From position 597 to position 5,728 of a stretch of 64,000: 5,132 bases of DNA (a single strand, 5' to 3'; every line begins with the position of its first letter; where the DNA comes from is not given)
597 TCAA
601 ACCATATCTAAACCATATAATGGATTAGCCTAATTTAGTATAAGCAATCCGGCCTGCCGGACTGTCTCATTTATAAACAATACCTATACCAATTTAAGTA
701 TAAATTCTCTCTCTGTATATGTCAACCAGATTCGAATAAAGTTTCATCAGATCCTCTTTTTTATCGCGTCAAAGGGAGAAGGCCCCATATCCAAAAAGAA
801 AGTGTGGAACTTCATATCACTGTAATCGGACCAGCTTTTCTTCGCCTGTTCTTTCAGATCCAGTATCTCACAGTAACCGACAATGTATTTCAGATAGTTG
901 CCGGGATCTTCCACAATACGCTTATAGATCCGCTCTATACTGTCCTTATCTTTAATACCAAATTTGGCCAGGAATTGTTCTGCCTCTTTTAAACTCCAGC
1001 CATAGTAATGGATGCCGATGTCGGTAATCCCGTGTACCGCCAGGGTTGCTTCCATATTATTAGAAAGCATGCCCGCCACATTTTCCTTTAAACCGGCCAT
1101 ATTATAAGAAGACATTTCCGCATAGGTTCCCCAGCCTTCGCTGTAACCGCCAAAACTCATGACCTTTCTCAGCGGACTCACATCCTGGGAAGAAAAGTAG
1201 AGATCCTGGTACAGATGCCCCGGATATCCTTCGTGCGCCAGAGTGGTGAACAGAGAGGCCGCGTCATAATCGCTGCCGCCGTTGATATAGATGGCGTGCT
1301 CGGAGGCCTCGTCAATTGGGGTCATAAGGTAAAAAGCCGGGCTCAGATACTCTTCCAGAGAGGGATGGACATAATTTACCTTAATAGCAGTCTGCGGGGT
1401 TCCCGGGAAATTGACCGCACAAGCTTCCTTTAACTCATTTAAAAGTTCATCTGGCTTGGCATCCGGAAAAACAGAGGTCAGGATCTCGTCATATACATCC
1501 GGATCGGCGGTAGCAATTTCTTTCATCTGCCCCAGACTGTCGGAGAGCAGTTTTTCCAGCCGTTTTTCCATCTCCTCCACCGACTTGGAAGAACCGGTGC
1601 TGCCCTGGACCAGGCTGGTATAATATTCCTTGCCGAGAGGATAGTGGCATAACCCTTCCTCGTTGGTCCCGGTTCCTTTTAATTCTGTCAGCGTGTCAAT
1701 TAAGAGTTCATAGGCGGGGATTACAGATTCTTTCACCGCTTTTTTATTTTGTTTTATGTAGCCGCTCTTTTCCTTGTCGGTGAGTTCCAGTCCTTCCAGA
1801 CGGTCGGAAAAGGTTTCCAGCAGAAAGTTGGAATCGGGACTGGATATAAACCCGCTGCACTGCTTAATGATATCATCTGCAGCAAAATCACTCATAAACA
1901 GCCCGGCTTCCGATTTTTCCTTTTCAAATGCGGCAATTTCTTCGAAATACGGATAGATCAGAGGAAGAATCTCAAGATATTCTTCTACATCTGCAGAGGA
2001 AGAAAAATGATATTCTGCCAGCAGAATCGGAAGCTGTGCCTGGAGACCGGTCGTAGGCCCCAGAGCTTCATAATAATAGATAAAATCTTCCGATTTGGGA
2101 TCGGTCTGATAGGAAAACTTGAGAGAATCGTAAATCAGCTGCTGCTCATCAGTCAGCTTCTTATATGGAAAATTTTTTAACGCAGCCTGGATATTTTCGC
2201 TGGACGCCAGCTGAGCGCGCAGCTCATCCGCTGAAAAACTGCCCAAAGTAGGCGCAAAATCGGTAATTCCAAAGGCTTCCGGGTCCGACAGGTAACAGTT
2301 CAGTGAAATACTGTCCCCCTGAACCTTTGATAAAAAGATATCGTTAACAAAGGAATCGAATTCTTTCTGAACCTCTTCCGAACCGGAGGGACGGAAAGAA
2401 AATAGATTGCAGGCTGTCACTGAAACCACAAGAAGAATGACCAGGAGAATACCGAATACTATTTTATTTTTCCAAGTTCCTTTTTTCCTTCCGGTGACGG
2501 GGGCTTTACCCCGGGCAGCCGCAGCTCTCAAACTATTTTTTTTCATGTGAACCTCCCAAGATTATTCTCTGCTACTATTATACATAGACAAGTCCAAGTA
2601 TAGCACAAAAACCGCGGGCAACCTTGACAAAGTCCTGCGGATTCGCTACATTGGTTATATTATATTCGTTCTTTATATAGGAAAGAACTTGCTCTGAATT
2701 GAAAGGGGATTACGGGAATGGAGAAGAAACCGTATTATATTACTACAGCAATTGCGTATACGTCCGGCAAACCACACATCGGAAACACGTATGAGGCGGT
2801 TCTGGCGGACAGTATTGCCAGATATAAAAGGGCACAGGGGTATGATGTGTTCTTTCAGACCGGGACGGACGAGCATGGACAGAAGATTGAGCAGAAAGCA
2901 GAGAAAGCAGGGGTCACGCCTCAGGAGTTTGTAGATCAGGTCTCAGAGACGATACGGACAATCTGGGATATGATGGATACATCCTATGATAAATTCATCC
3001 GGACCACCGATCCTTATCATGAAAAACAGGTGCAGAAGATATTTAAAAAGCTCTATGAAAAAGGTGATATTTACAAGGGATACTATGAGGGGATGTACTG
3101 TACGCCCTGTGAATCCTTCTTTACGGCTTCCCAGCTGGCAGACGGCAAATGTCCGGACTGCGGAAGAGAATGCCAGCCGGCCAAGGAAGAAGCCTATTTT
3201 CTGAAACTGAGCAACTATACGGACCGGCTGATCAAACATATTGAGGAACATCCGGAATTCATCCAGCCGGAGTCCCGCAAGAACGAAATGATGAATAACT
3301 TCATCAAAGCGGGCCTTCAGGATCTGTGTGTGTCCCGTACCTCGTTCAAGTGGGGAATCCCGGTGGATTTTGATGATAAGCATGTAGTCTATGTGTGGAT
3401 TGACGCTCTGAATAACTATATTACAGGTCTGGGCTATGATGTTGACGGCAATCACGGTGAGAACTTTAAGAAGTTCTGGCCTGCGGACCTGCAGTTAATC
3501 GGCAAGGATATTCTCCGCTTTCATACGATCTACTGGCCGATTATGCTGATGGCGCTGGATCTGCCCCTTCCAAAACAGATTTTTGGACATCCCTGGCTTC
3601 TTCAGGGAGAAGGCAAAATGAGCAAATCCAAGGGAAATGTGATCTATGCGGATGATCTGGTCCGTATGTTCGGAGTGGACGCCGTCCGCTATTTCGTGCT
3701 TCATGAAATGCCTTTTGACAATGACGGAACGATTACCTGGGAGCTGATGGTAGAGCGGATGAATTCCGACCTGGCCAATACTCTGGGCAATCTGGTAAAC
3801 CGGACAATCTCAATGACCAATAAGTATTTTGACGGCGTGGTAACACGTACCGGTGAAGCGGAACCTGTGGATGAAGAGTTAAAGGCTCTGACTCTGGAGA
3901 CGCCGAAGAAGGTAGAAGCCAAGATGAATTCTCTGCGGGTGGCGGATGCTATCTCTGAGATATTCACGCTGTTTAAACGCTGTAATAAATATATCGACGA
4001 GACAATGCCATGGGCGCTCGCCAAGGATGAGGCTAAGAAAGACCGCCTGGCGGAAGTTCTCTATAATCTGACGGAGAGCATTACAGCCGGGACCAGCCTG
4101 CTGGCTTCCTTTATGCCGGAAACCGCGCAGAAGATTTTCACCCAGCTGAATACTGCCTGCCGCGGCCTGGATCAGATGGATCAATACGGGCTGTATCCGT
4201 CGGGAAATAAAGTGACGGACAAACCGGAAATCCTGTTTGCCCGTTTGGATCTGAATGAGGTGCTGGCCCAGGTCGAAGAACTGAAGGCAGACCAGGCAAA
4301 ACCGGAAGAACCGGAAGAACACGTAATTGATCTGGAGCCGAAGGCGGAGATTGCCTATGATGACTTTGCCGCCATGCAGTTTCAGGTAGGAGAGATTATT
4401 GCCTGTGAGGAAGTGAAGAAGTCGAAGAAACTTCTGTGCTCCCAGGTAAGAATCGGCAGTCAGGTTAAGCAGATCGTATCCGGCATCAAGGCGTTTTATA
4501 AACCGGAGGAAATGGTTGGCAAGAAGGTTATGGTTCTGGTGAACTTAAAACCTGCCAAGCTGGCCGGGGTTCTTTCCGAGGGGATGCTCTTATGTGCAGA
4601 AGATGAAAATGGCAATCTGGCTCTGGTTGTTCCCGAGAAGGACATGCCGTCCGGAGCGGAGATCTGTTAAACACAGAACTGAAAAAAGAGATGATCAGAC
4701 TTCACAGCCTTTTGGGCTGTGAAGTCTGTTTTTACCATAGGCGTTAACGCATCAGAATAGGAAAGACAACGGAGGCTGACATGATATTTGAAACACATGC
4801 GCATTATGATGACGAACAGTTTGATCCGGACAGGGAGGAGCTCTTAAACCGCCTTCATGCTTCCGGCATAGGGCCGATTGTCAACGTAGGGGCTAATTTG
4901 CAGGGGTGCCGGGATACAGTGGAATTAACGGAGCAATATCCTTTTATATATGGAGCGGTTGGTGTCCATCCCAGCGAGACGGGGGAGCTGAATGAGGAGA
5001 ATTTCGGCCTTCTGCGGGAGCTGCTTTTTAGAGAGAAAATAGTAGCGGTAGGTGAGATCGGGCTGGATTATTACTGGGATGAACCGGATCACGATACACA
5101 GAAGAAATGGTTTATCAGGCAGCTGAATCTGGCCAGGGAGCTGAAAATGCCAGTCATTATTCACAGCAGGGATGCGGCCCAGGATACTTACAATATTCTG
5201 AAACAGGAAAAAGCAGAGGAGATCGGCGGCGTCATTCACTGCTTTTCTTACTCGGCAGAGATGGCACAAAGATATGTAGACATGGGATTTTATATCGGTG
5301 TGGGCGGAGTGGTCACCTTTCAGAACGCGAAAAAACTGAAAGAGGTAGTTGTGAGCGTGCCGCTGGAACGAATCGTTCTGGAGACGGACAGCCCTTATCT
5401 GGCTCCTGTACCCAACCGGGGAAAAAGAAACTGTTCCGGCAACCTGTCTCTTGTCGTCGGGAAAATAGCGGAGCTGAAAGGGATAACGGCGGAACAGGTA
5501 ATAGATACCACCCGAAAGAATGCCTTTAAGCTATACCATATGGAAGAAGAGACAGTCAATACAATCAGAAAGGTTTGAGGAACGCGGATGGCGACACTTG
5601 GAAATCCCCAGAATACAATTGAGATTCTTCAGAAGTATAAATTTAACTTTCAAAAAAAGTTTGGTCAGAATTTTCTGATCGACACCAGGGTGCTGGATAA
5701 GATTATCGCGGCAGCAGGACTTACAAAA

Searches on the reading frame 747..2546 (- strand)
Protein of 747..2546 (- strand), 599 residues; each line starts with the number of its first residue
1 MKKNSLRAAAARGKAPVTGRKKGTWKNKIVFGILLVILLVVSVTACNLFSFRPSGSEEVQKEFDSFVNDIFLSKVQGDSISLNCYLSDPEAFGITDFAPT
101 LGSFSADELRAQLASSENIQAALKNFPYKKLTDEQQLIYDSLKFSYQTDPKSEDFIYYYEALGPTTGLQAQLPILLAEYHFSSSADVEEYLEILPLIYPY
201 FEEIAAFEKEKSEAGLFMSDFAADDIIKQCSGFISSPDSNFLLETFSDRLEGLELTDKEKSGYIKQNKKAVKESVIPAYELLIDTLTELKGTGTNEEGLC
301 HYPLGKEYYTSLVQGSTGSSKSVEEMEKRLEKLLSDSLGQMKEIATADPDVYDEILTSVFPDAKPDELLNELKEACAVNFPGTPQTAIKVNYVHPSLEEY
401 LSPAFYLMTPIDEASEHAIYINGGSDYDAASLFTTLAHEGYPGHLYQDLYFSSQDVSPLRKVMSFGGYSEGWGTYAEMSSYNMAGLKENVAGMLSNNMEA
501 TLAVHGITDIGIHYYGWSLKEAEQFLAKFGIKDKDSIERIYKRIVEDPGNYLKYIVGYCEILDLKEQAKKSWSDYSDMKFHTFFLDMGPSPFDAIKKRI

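Call 57: search_protein_families(library=ncbifam, proteins=[window:747-2546:-], max_evalue=0.00001)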
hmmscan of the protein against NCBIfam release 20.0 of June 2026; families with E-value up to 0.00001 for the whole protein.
window:747-2546:- (599 aa): 0 families

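Call 75: search_protein_families(library=pfam, proteins=[window:747-2546:-], max_evalue=0.00001)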
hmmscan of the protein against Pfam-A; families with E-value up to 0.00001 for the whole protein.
window:747-2546:- (599 aa): 1 family
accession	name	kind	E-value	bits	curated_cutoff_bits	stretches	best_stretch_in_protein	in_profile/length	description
PF05960.17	DUF885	-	6.7e-90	303.6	32.4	1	92-599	7-532/532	Bacterial protein of unknown function (DUF885)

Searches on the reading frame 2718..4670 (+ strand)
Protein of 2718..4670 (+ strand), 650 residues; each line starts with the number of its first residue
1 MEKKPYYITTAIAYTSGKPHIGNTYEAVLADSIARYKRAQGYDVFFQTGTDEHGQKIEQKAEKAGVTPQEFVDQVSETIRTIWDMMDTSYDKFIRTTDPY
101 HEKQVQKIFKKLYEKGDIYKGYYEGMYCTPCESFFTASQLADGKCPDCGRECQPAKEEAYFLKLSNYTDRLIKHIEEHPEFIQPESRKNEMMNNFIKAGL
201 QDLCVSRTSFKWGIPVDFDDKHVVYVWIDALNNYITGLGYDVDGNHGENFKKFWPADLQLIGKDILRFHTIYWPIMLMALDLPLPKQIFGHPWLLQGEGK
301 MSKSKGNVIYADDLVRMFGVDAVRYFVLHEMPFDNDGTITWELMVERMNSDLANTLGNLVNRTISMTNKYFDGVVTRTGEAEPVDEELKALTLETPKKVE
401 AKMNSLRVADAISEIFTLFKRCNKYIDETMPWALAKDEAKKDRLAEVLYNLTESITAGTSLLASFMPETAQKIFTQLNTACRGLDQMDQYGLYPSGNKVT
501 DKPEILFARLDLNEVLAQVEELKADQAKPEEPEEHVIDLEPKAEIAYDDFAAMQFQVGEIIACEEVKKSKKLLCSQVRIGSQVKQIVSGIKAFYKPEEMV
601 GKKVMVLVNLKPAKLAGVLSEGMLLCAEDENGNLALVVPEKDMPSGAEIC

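Call 57: search_protein_families(library=ncbifam, proteins=[window:2718-4670:+], max_evalue=0.00001)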
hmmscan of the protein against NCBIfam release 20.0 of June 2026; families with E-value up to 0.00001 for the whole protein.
window:2718-4670:+ (650 aa): 28 families (the best 25 are shown)
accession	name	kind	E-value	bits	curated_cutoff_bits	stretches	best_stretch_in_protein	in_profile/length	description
NF008900.0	PRK12267.1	equivalog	2e-272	905.5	598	1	2-649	2-647/648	methionine--tRNA ligase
TIGR00398.1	metG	equivalog_domain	3.1e-169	564.1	336.35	1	6-510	1-529/530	methionine--tRNA ligase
NF001100.0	PRK00133.1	equivalog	7.9e-151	503.8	587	2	131-649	161-675/676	methionine--tRNA ligase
NF008860.0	PRK11893.2-2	equivalog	8.8e-105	351.8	761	3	248-489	320-558/583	methionine--tRNA ligase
TIGR00422.1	valS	equivalog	2.3e-44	151.6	612.1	2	221-593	448-807/863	valine--tRNA ligase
NF009687.0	PRK13208.1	equivalog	3.9e-39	134.5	738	2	221-529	456-751/801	valine--tRNA ligase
TIGR00399.1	metG_C_term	equivalog_domain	1.3e-37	128.7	116.65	1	519-650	4-139/139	methionine--tRNA ligase subunit beta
TIGR00396.1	leuS_bact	equivalog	1.9e-36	125.6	548.4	2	2-195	27-220/843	leucine--tRNA ligase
TIGR00392.1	ileS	equivalog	4.5e-34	117.7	621.4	2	222-479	534-791/861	isoleucine--tRNA ligase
NF004349.1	PRK05729.1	equivalog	9.7e-33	113.4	704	2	246-570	460-771/860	valine--tRNA ligase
NF008957.0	PRK12300.1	subfamily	6.5e-27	93.9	677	2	248-591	572-884/946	leucine--tRNA ligase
NF007492.0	PRK10089.1-1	equivalog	2.6e-24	85.3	150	1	545-649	4-109/110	tRNA-binding protein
TIGR00395.1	leuS_arch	equivalog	1e-21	76.7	648.5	1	236-529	554-824/938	leucine--tRNA ligase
NF008859.0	PRK11893.2-1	equivalog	2.5e-21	76.2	553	2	7-156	5-155/498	methionine--tRNA ligase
NF000540.1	alt_ValS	exception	1.8e-18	65.9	900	1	247-477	519-743/827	valine--tRNA ligase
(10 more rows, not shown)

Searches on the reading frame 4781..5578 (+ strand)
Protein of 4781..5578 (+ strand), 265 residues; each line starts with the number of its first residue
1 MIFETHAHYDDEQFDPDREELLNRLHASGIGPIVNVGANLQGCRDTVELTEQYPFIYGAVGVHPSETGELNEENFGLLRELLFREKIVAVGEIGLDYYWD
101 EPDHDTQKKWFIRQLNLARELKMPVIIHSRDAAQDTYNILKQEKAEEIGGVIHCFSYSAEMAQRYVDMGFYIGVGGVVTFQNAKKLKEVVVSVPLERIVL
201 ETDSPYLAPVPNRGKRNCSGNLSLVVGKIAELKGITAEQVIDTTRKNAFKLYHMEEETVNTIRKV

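Call 57: search_protein_families(library=ncbifam, proteins=[window:4781-5578:+], max_evalue=0.00001)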
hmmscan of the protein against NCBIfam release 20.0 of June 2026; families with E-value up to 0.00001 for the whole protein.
window:4781-5578:+ (265 aa): 5 families
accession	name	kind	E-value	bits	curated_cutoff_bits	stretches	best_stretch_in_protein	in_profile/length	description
TIGR00010.1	TIGR00010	subfamily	1.9e-82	276.5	206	1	2-253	1-252/253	YchF/TatD family DNA exonuclease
NF008075.0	PRK10812.1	equivalog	4.4e-62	209.7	438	1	4-262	5-264/265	metal-dependent hydrolase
NF008522.0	PRK11449.1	equivalog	7.4e-45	153.1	481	1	3-254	6-258/259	metal-dependent hydrolase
NF007745.0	PRK10425.1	equivalog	1.5e-43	148.9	395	1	11-254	10-258/260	3'-5' ssDNA/RNA exonuclease TatD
NF041926.1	QatD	equivalog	1.8e-26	92.7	230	1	5-250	2-238/239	Qat anti-phage system TatD family nuclease QatD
